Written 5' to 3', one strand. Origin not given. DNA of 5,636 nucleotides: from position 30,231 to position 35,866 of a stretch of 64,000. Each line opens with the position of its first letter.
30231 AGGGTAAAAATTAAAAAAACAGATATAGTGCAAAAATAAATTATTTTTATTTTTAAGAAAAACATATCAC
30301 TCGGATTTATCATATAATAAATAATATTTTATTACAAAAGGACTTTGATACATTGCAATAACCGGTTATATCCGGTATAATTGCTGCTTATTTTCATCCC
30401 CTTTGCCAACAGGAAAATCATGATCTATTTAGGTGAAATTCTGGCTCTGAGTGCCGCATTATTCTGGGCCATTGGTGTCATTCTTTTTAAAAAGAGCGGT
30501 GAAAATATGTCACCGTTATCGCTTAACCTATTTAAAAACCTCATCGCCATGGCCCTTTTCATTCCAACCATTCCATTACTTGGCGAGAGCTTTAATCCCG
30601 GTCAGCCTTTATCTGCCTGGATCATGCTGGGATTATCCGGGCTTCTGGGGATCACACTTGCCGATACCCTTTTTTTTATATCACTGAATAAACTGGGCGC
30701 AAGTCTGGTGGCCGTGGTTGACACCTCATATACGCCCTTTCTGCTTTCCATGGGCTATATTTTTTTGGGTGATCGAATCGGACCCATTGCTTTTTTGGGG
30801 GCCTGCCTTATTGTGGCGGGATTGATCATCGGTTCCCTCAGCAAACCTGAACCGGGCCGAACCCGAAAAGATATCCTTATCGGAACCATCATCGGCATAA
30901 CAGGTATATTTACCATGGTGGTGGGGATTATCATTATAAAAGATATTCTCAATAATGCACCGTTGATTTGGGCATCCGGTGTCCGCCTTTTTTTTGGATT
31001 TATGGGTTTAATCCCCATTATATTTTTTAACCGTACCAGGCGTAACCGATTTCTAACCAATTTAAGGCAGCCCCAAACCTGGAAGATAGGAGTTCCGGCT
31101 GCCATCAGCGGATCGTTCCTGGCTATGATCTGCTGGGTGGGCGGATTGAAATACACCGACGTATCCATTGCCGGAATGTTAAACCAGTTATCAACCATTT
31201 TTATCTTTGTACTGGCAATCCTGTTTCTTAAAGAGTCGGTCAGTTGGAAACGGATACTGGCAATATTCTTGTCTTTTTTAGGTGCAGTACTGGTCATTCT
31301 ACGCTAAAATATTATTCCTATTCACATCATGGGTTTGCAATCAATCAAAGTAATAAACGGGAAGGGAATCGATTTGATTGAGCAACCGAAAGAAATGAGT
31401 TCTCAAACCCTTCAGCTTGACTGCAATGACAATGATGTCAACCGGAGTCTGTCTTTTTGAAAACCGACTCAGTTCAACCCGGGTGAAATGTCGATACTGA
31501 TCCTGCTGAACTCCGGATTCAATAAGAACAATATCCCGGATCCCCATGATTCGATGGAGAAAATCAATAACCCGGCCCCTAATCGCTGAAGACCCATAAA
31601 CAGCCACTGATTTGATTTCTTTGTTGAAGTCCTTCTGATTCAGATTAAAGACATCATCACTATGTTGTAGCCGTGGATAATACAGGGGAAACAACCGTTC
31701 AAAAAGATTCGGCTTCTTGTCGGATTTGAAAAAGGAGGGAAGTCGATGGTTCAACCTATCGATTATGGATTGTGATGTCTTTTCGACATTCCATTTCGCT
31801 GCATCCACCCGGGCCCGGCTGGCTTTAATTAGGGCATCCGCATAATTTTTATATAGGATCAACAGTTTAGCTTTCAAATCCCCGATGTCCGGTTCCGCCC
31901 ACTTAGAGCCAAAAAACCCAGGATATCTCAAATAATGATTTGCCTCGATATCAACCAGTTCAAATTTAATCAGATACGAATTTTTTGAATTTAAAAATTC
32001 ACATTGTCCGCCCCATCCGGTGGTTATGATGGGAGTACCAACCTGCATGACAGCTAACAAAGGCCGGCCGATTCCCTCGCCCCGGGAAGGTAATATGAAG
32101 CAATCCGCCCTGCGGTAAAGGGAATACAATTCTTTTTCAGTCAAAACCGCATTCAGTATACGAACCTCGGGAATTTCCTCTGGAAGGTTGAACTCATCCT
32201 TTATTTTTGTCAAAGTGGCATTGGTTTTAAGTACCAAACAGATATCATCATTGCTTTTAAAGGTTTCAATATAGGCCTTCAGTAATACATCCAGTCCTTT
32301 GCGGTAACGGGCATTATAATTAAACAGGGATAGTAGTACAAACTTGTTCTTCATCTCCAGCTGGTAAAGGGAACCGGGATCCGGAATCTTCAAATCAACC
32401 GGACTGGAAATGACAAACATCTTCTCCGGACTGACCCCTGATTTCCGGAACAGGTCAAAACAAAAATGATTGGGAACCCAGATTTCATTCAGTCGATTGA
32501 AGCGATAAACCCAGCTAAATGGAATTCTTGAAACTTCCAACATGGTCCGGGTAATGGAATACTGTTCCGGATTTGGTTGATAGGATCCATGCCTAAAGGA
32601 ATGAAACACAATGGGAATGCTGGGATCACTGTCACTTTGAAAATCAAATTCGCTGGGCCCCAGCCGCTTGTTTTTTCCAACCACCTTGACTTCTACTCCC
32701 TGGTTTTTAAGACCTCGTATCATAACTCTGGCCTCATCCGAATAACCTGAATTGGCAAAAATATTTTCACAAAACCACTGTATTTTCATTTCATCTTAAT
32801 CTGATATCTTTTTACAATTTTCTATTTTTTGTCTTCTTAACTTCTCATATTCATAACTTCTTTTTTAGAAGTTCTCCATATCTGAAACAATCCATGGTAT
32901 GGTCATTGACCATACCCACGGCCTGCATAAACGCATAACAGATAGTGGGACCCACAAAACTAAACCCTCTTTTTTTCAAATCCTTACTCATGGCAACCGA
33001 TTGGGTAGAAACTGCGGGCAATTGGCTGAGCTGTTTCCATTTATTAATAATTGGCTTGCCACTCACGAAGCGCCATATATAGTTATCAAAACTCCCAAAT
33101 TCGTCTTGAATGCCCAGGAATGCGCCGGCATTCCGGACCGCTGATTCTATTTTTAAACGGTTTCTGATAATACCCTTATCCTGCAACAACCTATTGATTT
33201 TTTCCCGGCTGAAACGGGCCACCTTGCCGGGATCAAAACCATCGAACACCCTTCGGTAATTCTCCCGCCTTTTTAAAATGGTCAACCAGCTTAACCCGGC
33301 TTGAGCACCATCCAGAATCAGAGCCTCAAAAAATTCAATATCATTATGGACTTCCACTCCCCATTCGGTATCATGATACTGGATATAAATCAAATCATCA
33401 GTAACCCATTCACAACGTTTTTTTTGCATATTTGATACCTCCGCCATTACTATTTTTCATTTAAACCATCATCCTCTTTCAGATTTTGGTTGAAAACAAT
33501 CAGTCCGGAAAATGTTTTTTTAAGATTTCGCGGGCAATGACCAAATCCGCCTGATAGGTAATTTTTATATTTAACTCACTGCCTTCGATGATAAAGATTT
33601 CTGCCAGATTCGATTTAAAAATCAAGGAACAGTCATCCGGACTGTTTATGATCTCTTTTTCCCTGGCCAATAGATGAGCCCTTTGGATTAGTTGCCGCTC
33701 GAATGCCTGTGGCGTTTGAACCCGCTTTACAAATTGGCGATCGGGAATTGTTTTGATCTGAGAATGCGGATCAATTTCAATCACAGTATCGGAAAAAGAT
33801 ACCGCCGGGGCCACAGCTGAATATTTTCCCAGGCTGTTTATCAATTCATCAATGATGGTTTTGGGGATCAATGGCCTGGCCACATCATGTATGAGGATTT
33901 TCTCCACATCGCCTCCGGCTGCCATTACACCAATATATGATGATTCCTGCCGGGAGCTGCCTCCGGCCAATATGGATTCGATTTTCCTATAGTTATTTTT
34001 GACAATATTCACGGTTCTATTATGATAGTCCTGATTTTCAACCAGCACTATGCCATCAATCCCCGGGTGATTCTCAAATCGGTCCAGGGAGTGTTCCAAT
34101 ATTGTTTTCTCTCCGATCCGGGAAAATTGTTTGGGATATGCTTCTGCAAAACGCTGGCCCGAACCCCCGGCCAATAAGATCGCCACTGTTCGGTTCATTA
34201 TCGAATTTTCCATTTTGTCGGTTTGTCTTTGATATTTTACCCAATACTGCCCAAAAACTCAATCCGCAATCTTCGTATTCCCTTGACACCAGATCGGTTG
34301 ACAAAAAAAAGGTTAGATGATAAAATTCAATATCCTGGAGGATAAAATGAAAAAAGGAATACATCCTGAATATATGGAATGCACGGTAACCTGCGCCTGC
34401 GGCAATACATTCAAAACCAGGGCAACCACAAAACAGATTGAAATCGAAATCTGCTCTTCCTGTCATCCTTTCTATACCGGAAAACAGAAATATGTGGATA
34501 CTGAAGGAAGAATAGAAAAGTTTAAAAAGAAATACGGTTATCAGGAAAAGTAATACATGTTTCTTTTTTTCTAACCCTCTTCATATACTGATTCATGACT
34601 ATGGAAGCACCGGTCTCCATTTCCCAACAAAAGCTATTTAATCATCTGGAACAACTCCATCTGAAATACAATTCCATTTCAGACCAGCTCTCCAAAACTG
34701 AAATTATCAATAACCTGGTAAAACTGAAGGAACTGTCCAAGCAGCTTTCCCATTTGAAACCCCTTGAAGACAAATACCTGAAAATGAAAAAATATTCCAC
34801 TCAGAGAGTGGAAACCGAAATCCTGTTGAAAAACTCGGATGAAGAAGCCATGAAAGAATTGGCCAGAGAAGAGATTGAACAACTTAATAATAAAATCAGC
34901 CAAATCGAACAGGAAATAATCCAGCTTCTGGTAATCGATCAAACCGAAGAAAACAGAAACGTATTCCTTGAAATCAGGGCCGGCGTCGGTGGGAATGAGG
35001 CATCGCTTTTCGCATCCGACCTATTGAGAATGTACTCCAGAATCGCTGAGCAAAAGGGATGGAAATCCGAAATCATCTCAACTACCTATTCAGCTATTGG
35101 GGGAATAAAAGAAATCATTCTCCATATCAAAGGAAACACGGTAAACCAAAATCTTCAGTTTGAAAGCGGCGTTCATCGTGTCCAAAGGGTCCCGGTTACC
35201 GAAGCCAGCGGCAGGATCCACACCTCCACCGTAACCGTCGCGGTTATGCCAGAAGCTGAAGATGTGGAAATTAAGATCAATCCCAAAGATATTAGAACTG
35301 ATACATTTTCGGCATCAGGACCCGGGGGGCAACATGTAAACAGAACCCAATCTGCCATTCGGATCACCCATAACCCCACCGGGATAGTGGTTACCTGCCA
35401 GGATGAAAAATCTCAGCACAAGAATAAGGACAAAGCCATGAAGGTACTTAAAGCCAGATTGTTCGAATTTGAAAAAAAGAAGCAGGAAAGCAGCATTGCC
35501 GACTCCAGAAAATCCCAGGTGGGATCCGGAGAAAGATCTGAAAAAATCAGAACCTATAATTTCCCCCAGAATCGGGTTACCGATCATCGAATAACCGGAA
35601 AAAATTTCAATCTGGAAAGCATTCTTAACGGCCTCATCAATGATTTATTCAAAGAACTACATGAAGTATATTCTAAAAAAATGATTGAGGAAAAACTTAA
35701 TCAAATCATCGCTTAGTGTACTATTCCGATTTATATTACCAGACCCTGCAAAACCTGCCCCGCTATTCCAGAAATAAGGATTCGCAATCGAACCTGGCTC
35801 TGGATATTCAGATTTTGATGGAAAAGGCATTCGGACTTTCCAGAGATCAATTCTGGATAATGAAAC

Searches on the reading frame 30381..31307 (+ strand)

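Call 52: search_protein_families(library=pfam, max_evalue=0.00001, proteins=[window:30381-31307:+])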
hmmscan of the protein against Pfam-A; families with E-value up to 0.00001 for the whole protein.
window:30381-31307:+ (308 aa): 1 family
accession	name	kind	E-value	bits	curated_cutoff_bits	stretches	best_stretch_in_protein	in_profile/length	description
PF00892.27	EamA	-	4.1e-41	140.9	28.2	2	17-150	2-132/135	EamA-like transporter family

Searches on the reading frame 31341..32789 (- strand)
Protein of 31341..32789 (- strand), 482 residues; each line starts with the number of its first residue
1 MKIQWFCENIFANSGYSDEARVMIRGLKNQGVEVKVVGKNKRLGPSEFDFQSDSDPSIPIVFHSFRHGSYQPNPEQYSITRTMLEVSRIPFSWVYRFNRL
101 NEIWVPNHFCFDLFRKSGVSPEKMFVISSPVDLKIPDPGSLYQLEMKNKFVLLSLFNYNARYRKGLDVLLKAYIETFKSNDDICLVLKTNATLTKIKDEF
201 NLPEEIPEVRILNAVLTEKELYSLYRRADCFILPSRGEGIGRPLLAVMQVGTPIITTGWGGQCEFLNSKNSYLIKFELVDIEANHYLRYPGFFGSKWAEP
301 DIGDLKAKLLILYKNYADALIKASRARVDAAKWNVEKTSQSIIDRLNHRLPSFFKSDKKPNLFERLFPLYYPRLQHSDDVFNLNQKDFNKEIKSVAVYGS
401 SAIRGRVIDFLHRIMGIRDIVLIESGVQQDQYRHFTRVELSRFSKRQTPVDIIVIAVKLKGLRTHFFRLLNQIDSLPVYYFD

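Call 52: search_protein_families(library=pfam, max_evalue=0.00001, proteins=[window:31341-32789:-])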
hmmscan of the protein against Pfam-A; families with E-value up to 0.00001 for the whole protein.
window:31341-32789:- (482 aa): 2 families
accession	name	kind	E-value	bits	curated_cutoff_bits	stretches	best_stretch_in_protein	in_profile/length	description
PF13692.12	Glyco_trans_1_4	-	1.4e-14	55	27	1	160-275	11-125/142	Glycosyl transferases group 1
PF00534.26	Glycos_transf_1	-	1.1e-12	48.3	26.4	1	156-276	20-142/172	Glycosyl transferases group 1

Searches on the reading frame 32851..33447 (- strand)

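Call 52: search_protein_families(library=pfam, max_evalue=0.00001, proteins=[window:32851-33447:-])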
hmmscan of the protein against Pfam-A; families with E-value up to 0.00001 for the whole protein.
window:32851-33447:- (198 aa): 1 family
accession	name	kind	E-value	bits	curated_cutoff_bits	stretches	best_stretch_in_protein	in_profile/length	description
PF03352.18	Adenine_glyco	-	7.8e-82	273.8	25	1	14-189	1-176/177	Methyladenine glycosylase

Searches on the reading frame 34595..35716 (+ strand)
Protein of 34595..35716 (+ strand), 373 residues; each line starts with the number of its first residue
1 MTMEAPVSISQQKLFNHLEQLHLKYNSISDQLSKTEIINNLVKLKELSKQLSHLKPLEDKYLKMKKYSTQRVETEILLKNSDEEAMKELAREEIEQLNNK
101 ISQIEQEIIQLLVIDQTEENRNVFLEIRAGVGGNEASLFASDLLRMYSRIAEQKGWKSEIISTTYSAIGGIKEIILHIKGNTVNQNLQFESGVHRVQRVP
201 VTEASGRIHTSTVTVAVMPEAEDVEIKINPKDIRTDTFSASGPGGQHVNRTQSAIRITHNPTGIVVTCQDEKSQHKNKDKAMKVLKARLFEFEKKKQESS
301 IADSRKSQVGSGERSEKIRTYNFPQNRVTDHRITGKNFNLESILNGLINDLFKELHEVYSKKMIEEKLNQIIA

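Call 52: search_protein_families(library=pfam, max_evalue=0.00001, proteins=[window:34595-35716:+])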
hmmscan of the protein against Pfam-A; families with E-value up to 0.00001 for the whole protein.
window:34595-35716:+ (373 aa): 2 families
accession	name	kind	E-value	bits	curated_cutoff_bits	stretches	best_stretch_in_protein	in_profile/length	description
PF03462.23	PCRF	-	4.3e-61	206.6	24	1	24-215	4-194/194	PCRF domain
PF00472.26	RF-1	-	2.2e-44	150.5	35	1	223-332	2-116/116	RF-1 domain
